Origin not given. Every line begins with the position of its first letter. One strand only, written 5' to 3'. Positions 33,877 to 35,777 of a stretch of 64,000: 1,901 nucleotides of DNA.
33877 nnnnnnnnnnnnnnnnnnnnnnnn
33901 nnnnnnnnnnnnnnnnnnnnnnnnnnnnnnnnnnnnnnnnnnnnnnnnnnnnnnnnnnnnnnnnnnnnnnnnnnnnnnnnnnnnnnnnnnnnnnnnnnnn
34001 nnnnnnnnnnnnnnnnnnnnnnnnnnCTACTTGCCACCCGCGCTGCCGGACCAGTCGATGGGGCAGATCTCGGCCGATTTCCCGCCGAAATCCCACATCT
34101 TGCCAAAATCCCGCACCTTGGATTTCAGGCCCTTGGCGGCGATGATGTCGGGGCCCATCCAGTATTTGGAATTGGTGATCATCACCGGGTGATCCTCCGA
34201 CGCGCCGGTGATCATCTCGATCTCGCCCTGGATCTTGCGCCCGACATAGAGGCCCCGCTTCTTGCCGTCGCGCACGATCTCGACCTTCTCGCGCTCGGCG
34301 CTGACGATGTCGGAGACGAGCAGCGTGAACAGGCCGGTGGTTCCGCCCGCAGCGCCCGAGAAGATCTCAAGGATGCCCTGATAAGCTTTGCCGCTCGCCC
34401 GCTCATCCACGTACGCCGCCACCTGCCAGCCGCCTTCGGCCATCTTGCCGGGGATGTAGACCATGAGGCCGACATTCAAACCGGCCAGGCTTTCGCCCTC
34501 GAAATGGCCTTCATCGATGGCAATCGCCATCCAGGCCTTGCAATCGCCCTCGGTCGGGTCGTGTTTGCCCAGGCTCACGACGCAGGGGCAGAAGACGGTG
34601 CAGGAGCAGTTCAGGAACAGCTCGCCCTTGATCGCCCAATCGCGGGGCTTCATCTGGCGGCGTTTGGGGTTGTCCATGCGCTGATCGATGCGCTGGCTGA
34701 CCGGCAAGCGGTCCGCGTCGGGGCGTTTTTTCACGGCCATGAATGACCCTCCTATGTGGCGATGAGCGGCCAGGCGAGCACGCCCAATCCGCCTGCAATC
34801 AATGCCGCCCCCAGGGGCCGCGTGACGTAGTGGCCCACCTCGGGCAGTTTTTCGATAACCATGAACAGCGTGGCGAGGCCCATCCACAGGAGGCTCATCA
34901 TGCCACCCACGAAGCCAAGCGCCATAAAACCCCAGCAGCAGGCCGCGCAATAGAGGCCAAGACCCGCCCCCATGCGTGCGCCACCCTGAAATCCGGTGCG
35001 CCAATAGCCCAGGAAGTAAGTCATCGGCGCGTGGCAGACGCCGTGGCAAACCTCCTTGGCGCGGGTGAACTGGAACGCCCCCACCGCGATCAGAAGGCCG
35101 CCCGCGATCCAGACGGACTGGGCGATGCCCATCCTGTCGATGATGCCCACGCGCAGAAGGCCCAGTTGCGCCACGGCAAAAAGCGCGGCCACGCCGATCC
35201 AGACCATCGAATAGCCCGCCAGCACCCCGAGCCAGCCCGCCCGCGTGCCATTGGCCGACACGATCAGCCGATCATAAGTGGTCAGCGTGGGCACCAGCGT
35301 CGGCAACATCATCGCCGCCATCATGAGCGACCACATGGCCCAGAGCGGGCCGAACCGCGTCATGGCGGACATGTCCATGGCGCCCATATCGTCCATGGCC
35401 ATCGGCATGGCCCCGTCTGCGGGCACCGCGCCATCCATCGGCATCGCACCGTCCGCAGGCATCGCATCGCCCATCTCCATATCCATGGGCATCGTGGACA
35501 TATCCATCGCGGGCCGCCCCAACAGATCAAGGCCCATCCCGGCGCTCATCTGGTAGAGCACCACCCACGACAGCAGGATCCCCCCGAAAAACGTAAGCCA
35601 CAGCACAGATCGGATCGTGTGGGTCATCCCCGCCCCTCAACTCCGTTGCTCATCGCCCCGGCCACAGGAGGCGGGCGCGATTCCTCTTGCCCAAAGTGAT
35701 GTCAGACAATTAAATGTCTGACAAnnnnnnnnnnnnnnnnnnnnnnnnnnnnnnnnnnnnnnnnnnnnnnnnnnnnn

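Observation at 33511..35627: DUF2182 (Met-rich) - DUF1326 (Cys-rich) - DinB block at the head of the DMSP demethylation operon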

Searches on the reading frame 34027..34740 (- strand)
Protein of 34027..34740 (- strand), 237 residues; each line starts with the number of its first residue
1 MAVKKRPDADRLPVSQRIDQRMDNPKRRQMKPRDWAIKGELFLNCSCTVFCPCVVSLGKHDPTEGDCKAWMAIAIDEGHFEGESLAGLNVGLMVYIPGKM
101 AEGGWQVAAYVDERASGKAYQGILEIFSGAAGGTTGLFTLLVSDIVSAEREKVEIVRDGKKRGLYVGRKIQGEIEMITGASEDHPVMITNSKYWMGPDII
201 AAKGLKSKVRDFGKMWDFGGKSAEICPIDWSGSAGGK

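Call 4: search_protein_families(library=pfam, proteins=[window:34027-34740:-], max_evalue=0.01)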
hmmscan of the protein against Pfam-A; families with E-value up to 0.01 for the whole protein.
window:34027-34740:- (237 aa): 1 family
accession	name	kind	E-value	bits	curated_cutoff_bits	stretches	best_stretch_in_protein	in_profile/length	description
PF07040.16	DUF1326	-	1.8e-46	158.9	25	1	44-221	2-176/177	Protein of unknown function (DUF1326)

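Call 30: search_solved_structures(query=window:34027-34740:-, max_evalue=10)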
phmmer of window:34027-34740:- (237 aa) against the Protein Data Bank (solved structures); distinct sequences matched with E-value up to 10: 2.
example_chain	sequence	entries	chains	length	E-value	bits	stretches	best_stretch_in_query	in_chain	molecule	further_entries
9jr1_A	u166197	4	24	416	0.87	12.2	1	138-207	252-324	Carboxyl-terminal protease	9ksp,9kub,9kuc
9ku0_A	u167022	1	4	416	0.87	12.2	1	138-207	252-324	Carboxyl-terminal protease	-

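Call 33: find_homologous_proteins(query=window:34027-34740:-, max_evalue=0.00001)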
Query window:34027-34740:- (237 aa): 1913 proteins with E <= 0.00001 among 2194 candidates; the best 120 are listed.
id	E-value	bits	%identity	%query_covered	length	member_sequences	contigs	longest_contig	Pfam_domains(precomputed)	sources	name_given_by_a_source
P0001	7.0e-148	509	92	100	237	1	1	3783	PF07040.17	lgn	-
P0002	1.8e-144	498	89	100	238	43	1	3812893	PF07040.17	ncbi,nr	ncbi:DUF1326 domain-containing protein [Rhodobacteraceae bacterium M385]|nr:DUF1326 domain-containin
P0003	3.5e-143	493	89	100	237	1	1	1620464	PF07040.17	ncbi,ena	-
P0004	4.8e-142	490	87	100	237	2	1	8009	PF07040.17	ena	-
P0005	4.2e-139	480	86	100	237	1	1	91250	PF07040.17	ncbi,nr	ncbi:DUF1326 domain-containing protein [Rhodobacterales bacterium HKCCE3408]|nr:DUF1326 domain-conta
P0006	5.7e-139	480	85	100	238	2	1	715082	PF07040.17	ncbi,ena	-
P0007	1.2e-138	479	86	99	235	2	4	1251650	PF07040.17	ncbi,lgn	ncbi:MAG: DUF1326 domain-containing protein [Pseudomonadota bacterium]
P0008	3.6e-137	474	85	99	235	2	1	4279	PF07040.17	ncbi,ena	-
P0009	5.1e-137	473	85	99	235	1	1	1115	PF07040.17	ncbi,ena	-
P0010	1.1e-136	472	85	98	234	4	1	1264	PF07040.17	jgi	-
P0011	1.1e-136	472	86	98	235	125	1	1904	PF07040.17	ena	-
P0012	2.1e-136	471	86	99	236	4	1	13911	PF07040.17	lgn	-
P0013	7.3e-136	469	84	99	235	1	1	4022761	PF07040.17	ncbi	ncbi:DUF1326 domain-containing protein [Roseobacteraceae bacterium S113]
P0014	2.8e-135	467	83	98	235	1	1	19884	PF07040.17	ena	-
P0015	6.2e-135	466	83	99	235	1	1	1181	PF07040.17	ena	-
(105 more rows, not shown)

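Call 43: search_protein_representatives(protein=window:34027-34740:-)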
Query: 237 residues. Proteins with E-value up to 0.001 (for the whole library): 2050; up to 1e-10: 674; up to 1e-30: 46. The best 150 are listed.
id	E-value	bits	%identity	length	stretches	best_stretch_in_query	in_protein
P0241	4.0e-91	321.2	78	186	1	1-181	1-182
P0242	1.0e-75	270.7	63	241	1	1-206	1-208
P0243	1.9e-61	224.0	77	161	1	24-147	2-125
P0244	2.8e-61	223.5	68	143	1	93-233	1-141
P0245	1.9e-57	210.9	72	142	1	1-130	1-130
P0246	1.1e-53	198.6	44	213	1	33-232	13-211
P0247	3.8e-50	187.0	59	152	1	34-173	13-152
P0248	4.5e-48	180.2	64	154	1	3-123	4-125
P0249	5.5e-48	179.9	74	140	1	24-130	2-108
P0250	2.0e-46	174.8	78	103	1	1-100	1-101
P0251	5.1e-44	166.9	41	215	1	34-232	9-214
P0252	2.0e-43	165.0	72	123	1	1-99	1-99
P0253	4.1e-43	164.0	74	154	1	71-175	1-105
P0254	5.3e-43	163.6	64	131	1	34-145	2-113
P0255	3.6e-42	160.9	55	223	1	8-140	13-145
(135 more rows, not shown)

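Call 55: predict_structure(alignment_id=A1)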
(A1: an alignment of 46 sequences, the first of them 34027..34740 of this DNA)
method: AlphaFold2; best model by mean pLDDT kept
length: 237 residues; sequences in the alignment: 46
mean_pLDDT: 89.7   pTM: 0.82
mean pLDDT of the five models: 89.7, 89.2, 89.1, 88.9, 88.6
residues with pLDDT >= 90: 178; 70-90: 26; 50-70: 31; < 50: 2
segments of 3 or more residues with pLDDT < 50: none
pLDDT, mean of each block of 10 residues (from residue 1): 60 55 63 92 95 88 95 98 98 96 96 98 95 90 93 98 98 98 95 91 98 95 97 66
secondary structure, 60 per line:
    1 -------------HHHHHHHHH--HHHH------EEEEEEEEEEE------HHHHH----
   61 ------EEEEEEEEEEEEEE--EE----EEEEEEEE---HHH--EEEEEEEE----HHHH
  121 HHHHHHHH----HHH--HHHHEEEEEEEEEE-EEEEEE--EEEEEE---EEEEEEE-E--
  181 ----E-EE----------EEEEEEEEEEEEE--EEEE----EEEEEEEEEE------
elements in order: H14-22 H25-28 E35-45 H52-56 E67-80 E89-96 E105-112 H117-128 H138-141 E142-151 E153-158 E161-166 E170-176 E199-211 E214-217 E222-231

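Call 58: fold_search(model_id=the predicted structure, library=pdb)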
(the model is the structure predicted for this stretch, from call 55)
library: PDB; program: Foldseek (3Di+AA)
matches with E <= 10: 570; with E <= 0.001: 11
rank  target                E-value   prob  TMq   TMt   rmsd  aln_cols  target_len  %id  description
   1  3bgt_D                3.2e-05  1.00  0.42  0.41  13.0       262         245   10  Structural Studies of Acetoacetate Decarboxylase (released 2008-12-23)
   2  3bgt_A                4.1e-05  1.00  0.40  0.39  13.7       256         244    9  Structural Studies of Acetoacetate Decarboxylase (released 2008-12-23)
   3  4jmd_A                6.7e-05  1.00  0.38  0.35   9.6       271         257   10  Enduracididine biosynthesis enzyme MppR complexed with the condensation product of pyruvate and imidazole 4-carboxalde (released 2013-07-03)
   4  3c8w_B                8.9e-05  1.00  0.40  0.38  13.6       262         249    8  Crystal structure of acetoacetate decarboxylase (ADC) (YP_094708.1) from Legionella pneumophila subsp. pneumophila str (released 2008-02-26)
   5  4jmd_B                9.9e-05  1.00  0.38  0.35  11.4       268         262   11  Enduracididine biosynthesis enzyme MppR complexed with the condensation product of pyruvate and imidazole 4-carboxalde (released 2013-07-03)
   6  3c8w_A                1.4e-04  1.00  0.38  0.36  14.4       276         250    8  Crystal structure of acetoacetate decarboxylase (ADC) (YP_094708.1) from Legionella pneumophila subsp. pneumophila str (released 2008-02-26)
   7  4jm3_A                1.4e-04  1.00  0.38  0.36   9.7       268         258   11  Enduracididine Biosynthesis Enzyme MppR with HEPES Buffer Bound (released 2013-07-03)
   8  4jmc_B                1.6e-04  1.00  0.38  0.36  10.9       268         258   12  Enduracididine biosynthesis enzyme MppR complexed with pyruvate (released 2013-07-03)
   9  3cmb_B                2.6e-04  1.00  0.39  0.36  11.5       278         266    9  Crystal structure of acetoacetate decarboxylase (YP_001047042.1) from Methanoculleus marisnigri JR1 at 1.60 A resoluti (released 2008-04-01)
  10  3cmb_A                4.5e-04  0.98  0.34  0.31  14.6       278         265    7  Crystal structure of acetoacetate decarboxylase (YP_001047042.1) from Methanoculleus marisnigri JR1 at 1.60 A resoluti (released 2008-04-01)
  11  3bh2_A                9.3e-04  1.00  0.39  0.38  14.8       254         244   10  Structural Studies of Acetoacetate Decarboxylase (released 2008-12-23)
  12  5upb_D                2.7e-03  0.91  0.33  0.31  13.2       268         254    7  Swit_4259, an Acetoacetate Decarboxylase-like Enzyme from Sphingomonas wittichii RW1 (released 2017-06-07)
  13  8orn_B                4.4e-03  0.18  0.14  0.15  19.4       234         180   12  Crystal structure of Xanthomonas campestris pv. campestris LolA-LolB complex (released 2023-07-05)
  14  8cgm_A                2.7e-02  0.12  0.15  0.16  12.4       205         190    7  Structure of the lipoprotein transporter LolA from Porphyromonas gingivalis (released 2023-06-21)
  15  4ki3_A                4.9e-02  0.12  0.16  0.19  13.1       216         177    8  1.70 Angstrom resolution crystal structure of outer-membrane lipoprotein carrier protein (lolA) from Yersinia pestis C (released 2013-05-15)
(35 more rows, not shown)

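Call 64: search_protein_families(library=ncbifam, proteins=[window:34027-34740:-], max_evalue=0.001)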
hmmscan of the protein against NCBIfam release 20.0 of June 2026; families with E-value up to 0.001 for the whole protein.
window:34027-34740:- (237 aa): 0 families

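Call 90: find_encoding_contigs(protein=P0251, flank=6000, max_places=4)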
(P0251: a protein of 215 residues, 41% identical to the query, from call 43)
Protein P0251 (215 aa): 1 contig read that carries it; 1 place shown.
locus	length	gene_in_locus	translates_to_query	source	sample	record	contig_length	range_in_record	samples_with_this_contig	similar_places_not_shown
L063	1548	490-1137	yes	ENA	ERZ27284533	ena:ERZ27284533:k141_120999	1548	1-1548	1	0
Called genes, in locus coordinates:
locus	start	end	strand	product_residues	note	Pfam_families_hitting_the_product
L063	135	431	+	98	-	PF02630:SCO1-SenC (weak)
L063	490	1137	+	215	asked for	PF07040:DUF1326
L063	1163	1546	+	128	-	?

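Call 91: find_related_loci(query=P0251, collection=genome_contigs, flank=7000)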
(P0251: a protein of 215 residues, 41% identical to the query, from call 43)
Query P0251 (215 aa) in genome_contigs; peptide patterns used: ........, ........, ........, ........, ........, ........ (x = any residue, [..] = any of these).
91 stretches matched a pattern; 48 encode a relative of the query (tblastn E <= 1e-3); 47 distinct loci.
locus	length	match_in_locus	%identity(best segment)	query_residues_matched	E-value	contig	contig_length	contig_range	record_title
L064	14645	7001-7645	92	1-215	1e-132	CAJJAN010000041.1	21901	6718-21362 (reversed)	MAG: uncultured Pelagibacteraceae bacterium isolate FRAM18_bin075 genome assembly, contig: FRAM17_bin075-41, whole genom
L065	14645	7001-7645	91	1-215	2e-131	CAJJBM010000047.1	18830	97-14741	MAG: Pelagibacteraceae bacterium AG-422-B15 isolate FRAM18_bin074 genome assembly, contig: FRAM17_bin074-47, whole genom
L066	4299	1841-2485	86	1-215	3e-128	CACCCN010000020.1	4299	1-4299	uncultured Pelagibacteraceae bacterium isolate AG-900-M14 genome assembly, contig: AG-900-M14_NODE_20, whole genome shot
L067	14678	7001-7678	83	1-215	2e-125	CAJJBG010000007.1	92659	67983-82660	MAG: Pelagibacteraceae bacterium AG-422-B15 isolate FRAM18_bin072 genome assembly, contig: FRAM17_bin072-7, whole genome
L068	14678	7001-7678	81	1-215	3e-123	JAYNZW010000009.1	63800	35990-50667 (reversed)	MAG: Pelagibacteraceae bacterium isolate 139556_S158_metabat_bins_2.tsv.146 NODE_273_length_63800_cov_5.676649, whole ge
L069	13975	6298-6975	81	1-215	3e-122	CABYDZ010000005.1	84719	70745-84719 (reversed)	MAG: uncultured Pelagibacteraceae bacterium isolate AG-894-A11 genome assembly, contig: AG-894-A11_NODE_5, whole genome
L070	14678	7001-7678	81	1-215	3e-122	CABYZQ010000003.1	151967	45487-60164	MAG: uncultured Pelagibacteraceae bacterium isolate AG-895-F20 genome assembly, contig: AG-895-F20_NODE_3, whole genome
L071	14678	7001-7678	81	1-215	3e-122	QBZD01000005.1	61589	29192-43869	Pelagibacteraceae bacterium AG-333-C14 Ga0172119_105, whole genome shotgun sequence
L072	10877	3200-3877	81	1-215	3e-122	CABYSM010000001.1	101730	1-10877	MAG: uncultured Pelagibacteraceae bacterium isolate AG-333-L20 genome assembly, contig: AG-333-L20_NODE_1, whole genome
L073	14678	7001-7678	81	1-215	1e-121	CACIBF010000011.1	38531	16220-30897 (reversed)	uncultured Pelagibacteraceae bacterium isolate AG-912-N08 genome assembly, contig: AG-912-N08_NODE_11, whole genome shot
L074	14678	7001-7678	80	1-215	4e-121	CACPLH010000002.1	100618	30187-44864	MAG: uncultured Pelagibacteraceae bacterium isolate AG-914-G18 genome assembly, contig: AG-914-G18_NODE_2, whole genome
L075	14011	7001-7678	81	1-215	3e-121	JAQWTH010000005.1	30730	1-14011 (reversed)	MAG: Candidatus Pelagibacterales bacterium isolate cluster2_bin.78 k141_2846382, whole genome shotgun sequence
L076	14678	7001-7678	80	1-215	4e-121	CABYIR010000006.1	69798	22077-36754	MAG: uncultured Pelagibacteraceae bacterium isolate AG-333-D21 genome assembly, contig: AG-333-D21_NODE_6, whole genome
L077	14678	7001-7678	81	1-215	3e-121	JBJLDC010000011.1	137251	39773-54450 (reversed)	MAG: Candidatus Pelagibacterales bacterium isolate LRMED-209 Pelagibacterales-LRMED-209-C375, whole genome shotgun seque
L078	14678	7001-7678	75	1-215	8e-113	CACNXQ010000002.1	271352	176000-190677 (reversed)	MAG: uncultured Pelagibacteraceae bacterium isolate AH-287-F15 genome assembly, contig: AH-287-F15_NODE_2, whole genome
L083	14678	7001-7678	75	1-215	8e-107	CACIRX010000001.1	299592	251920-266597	uncultured Pelagibacteraceae bacterium isolate AG-914-B16 genome assembly, contig: AG-914-B16_NODE_1, whole genome shotg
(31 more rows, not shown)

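Call 94: search_protein_families(library=pfam, proteins=[L071:2596-3516:-, L071:3621-4760:+, L071:4763-5410:+, L071:5417-5653:+, L071:5629-6114:+, L071:6122-6988:+, L071:7001-7678:+, L071:7701-10133:+, L071:10148-11197:+, L071:11215-12441:+], max_evalue=0.01)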
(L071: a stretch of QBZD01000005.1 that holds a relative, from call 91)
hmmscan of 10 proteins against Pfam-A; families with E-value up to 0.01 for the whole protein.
L071:2596-3516:- (307 aa): 1 family
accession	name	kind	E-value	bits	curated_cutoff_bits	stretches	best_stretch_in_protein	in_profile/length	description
PF02574.22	S-methyl_trans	-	5.4e-50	171.3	22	1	19-306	2-281/283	Homocysteine S-methyltransferase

L071:3621-4760:+ (380 aa): 2 families
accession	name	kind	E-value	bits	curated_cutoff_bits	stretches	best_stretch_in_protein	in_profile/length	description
PF01571.26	GCV_T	-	8.1e-40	137.1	25.6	1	28-265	10-252/255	Aminomethyltransferase folate-binding domain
PF08669.17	GCV_T_C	-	1.7e-09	37.9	25.9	1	293-372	1-78/80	Glycine cleavage T-protein C-terminal barrel domain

L071:4763-5410:+ (216 aa): 1 family
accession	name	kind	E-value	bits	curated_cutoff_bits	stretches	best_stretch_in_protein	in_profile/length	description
PF02630.20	SCO1-SenC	-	2.9e-34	118.3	22.8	1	44-166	3-122/134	SCO1/SenC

L071:5417-5653:+ (79 aa): 0 families

L071:5629-6114:+ (162 aa): 1 family
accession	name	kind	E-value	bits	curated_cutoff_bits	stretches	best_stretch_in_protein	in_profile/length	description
PF04314.18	PCuAC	-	2.7e-19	69.5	29.4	1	41-146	2-109/109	Copper chaperone PCu(A)C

L071:6122-6988:+ (289 aa): 1 family
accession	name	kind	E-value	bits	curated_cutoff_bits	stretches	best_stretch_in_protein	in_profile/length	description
PF09948.15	PpoB2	-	1.3e-57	195.3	28.7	1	98-286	2-187/188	Copper chaperone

L071:7001-7678:+ (226 aa): 1 family
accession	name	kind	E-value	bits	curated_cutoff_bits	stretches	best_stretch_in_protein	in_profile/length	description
PF07040.16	DUF1326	-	8.5e-35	120.9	25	1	75-213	38-175/177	Protein of unknown function (DUF1326)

L071:7701-10133:+ (811 aa): 9 families
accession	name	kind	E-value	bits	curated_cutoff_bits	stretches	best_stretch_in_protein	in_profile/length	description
PF01266.30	DAO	-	1.4e-70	239.1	27.9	1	6-368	1-353/353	FAD dependent oxidoreductase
PF01571.26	GCV_T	-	1.3e-69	234.7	25.6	1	427-697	1-253/255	Aminomethyltransferase folate-binding domain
PF16350.10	FAO_M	-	4.6e-18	65.6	27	1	371-424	1-55/56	FAD dependent oxidoreductase central domain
PF08669.17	GCV_T_C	-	5.1e-17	62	25.9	1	725-803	3-80/80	Glycine cleavage T-protein C-terminal barrel domain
PF13454.12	NAD_binding_9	-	1.2e-06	29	21.8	0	8-56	1-53/155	FAD-NAD(P)-binding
PF07992.20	Pyr_redox_2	-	9.3e-05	22.4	26.1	0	6-45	2-35/291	Pyridine nucleotide-disulphide oxidoreductase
PF00890.30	FAD_binding_2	-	0.00016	21.4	20.4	1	7-179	2-170/414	FAD binding domain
PF13738.12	Pyr_redox_3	-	0.00035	20.3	30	0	8-41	1-201/305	Pyridine nucleotide-disulphide oxidoreductase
PF01494.25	FAD_binding_3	-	0.00067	19.4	22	0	5-41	2-37/349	FAD binding domain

L071:10148-11197:+ (350 aa): 5 families
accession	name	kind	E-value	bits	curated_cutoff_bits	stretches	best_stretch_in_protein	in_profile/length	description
PF03969.22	AFG1_ATPase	-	4.7e-84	282.8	27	1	30-349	36-354/361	AFG1-like ATPase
PF00308.24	Bac_DnaA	-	5e-08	33.7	23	2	53-167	33-145/162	Bacterial DnaA ATPAse domain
PF00004.35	AAA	-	0.00066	20.6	21.2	1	58-171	2-119/131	ATPase family associated with various cellular activities (AAA)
PF13173.12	AAA_14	-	0.00075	19.9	27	1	54-161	2-100/129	AAA domain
PF13191.12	AAA_16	-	0.0074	17.2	32.6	0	43-88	13-62/167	AAA ATPase domain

L071:11215-12441:+ (409 aa): 9 families
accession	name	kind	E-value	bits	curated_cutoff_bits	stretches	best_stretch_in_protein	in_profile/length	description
PF01266.30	DAO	-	5.3e-56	191.1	27.9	1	2-390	1-352/353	FAD dependent oxidoreductase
PF03486.20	HI0933_like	-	3.8e-08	33.5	50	1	199-394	110-206/244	HI0933-like protein Rossmann domain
PF07992.20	Pyr_redox_2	-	5.5e-06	26.4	26.1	1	2-32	2-174/291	Pyridine nucleotide-disulphide oxidoreductase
PF00070.33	Pyr_redox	-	1.3e-05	26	22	1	2-33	1-32/82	Pyridine nucleotide-disulphide oxidoreductase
PF13450.12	NAD_binding_8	-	0.0001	23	21.9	1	5-38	1-35/68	NAD(P)-binding Rossmann-like domain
PF03721.20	UDPG_MGDP_dh_N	-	0.00072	19.6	27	1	1-33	1-33/187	UDP-glucose/GDP-mannose dehydrogenase family, NAD binding domain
PF01262.27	AlaDh_PNT_C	-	0.00081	19.3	23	1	2-33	30-61/214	Alanine dehydrogenase/PNT, C-terminal domain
PF13454.12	NAD_binding_9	-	0.0034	17.8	21.8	0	4-60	1-61/155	FAD-NAD(P)-binding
PF02737.24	3HCDH_N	-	0.004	17.5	22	1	2-34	1-33/180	3-hydroxyacyl-CoA dehydrogenase, NAD binding domain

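Call 96: search_protein_families(library=ncbifam, proteins=[L071:3621-4760:+, L083:3622-4755:+], max_evalue=1e-20)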
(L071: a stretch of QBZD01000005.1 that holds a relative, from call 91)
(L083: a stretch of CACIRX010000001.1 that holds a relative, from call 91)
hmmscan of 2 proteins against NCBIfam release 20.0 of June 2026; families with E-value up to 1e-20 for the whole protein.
L071:3621-4760:+ (380 aa): 6 families
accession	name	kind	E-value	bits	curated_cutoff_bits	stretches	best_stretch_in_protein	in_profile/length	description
NF009133.0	PRK12486.1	equivalog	1.9e-105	352.8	410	1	5-367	4-363/369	dimethylsulfoniopropionate demethylase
NF001567.0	PRK00389.1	subfamily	4e-55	187.2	300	1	13-375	3-355/359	glycine cleavage system aminomethyltransferase GcvT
NF053776.1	TmaoDeMthMsil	equivalog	7e-49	167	1100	1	14-370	386-751/763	trimethylamine N-oxide demethylase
TIGR00528.1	gcvT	equivalog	9.2e-44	149.8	235.85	1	14-358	2-345/362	glycine cleavage system aminomethyltransferase GcvT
NF010093.0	PRK13579.1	equivalog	7.9e-37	126.9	459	1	16-374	12-365/371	glycine cleavage system aminomethyltransferase GcvT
TIGR01372.1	soxA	subfamily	1.9e-29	102.1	1164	1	48-369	649-983/996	sarcosine oxidase subunit alpha family protein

L083:3622-4755:+ (378 aa): 6 families
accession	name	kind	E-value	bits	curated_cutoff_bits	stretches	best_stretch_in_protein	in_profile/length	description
NF009133.0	PRK12486.1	equivalog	2.6e-104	349.1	410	1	4-366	5-364/369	dimethylsulfoniopropionate demethylase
NF001567.0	PRK00389.1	subfamily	2.7e-55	187.8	300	1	11-373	3-355/359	glycine cleavage system aminomethyltransferase GcvT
NF053776.1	TmaoDeMthMsil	equivalog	3.4e-47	161.4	1100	1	12-370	386-753/763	trimethylamine N-oxide demethylase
TIGR00528.1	gcvT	equivalog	9.7e-44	149.7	235.85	1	12-370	2-359/362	glycine cleavage system aminomethyltransferase GcvT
NF010093.0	PRK13579.1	equivalog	1e-37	129.8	459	1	12-372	10-365/371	glycine cleavage system aminomethyltransferase GcvT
TIGR01372.1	soxA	subfamily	1.8e-30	105.5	1164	1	46-366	649-982/996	sarcosine oxidase subunit alpha family protein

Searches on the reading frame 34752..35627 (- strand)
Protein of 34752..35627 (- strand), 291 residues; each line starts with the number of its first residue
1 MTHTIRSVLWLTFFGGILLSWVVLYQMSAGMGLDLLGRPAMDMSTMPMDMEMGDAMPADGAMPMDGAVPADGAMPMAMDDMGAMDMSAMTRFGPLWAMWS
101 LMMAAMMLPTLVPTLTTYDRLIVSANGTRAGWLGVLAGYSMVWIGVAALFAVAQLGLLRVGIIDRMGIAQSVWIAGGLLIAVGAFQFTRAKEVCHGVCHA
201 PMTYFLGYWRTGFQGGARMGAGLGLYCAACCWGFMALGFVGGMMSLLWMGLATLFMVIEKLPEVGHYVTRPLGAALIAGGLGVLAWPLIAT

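Call 4: search_protein_families(library=pfam, proteins=[window:34752-35627:-], max_evalue=0.01)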
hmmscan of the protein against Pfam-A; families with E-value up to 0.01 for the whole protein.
window:34752-35627:- (291 aa): 1 family
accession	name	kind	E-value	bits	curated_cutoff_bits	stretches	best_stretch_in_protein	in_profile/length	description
PF09948.15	PpoB2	-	2e-55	188.1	28.7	1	96-282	1-187/188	Copper chaperone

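Call 32: search_solved_structures(query=window:34752-35627:-, max_evalue=10)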
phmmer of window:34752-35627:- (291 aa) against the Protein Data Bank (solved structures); distinct sequences matched with E-value up to 10: 1.
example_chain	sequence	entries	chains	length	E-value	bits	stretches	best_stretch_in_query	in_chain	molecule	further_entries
6vej_P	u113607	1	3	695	1.1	11.7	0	11-82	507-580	Probable Resistance-Nodulation-Cell Division (RND) efflux membrane fusion protein,Probable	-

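Call 41: find_homologous_proteins(query=window:34752-35627:-, max_evalue=0.00001)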
Query window:34752-35627:- (291 aa): 1674 proteins with E <= 0.00001 among 8000 candidates; the best 120 are listed.
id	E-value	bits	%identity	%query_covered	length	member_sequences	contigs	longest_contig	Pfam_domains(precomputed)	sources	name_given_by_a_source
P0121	4.1e-172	589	93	100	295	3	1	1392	PF09948.16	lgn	-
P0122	1.7e-138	479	74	99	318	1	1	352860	PF09948.16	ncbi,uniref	ncbi:DUF2182 domain-containing protein [Gymnodinialimonas sp. 2305UL16-5]|uniref:DUF2182 domain-cont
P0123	2.4e-136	472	74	100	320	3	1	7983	PF09948.16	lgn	-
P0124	8.2e-135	467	76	100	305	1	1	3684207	PF09948.16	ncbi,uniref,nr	ncbi:DUF2182 domain-containing protein [Hasllibacter sp. MH4015]|uniref:DUF2182 domain-containing pr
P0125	8.3e-135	467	74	100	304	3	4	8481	PF09948.16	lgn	-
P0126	1.9e-134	466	69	100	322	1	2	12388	PF09948.16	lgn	-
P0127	4.0e-133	461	68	100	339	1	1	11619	PF09948.16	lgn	-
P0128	1.9e-132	459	71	100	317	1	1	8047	PF09948.16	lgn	-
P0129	4.5e-132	458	74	100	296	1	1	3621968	PF09948.16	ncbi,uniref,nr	ncbi:DUF2182 domain-containing protein [Gymnodinialimonas ceratoperidinii]|uniref:DUF2182 domain-con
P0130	1.1e-131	457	71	100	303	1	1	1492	PF09948.16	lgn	-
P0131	3.9e-130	452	69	100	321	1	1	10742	PF09948.16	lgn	-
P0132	9.1e-130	450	72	100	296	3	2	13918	PF09948.16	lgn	-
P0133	1.4e-128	446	72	100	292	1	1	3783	PF09948.16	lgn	-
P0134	1.8e-128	446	70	99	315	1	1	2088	PF09948.16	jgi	jgi:predicted metal-binding membrane protein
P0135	2.0e-128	446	72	99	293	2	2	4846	PF09948.16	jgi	-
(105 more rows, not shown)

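Call 64: search_protein_families(library=ncbifam, proteins=[window:34752-35627:-], max_evalue=0.001)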
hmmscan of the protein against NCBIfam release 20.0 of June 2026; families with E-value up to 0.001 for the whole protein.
window:34752-35627:- (291 aa): 0 families
